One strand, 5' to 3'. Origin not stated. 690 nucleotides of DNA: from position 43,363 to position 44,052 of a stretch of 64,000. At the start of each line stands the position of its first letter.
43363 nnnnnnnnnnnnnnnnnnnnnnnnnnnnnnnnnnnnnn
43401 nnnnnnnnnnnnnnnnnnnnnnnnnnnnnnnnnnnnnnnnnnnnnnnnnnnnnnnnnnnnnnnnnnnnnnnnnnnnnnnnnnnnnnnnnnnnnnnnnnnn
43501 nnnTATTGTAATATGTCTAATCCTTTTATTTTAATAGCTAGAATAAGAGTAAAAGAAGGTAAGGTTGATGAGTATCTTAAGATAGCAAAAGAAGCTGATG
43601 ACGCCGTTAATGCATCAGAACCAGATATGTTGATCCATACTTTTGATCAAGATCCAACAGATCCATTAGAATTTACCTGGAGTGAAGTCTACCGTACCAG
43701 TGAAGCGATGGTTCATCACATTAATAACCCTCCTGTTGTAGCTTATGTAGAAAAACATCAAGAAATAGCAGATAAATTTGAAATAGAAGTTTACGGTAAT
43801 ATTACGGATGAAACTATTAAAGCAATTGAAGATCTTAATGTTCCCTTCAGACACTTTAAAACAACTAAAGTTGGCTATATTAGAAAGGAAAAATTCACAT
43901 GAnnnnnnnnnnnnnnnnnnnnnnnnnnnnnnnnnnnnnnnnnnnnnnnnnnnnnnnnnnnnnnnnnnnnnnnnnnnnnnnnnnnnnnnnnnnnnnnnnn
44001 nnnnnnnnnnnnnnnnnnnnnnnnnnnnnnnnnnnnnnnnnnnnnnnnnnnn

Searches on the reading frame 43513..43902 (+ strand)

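Call 8: search_protein_families(library=pfam, proteins=[window:43513-43902:+], max_evalue=0.001)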
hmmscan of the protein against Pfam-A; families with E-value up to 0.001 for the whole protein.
window:43513-43902:+ (129 aa): 1 family
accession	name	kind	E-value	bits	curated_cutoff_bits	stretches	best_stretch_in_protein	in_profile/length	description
PF03992.22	ABM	-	2.8e-10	40.6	23.1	1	4-80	1-77/78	Antibiotic biosynthesis monooxygenase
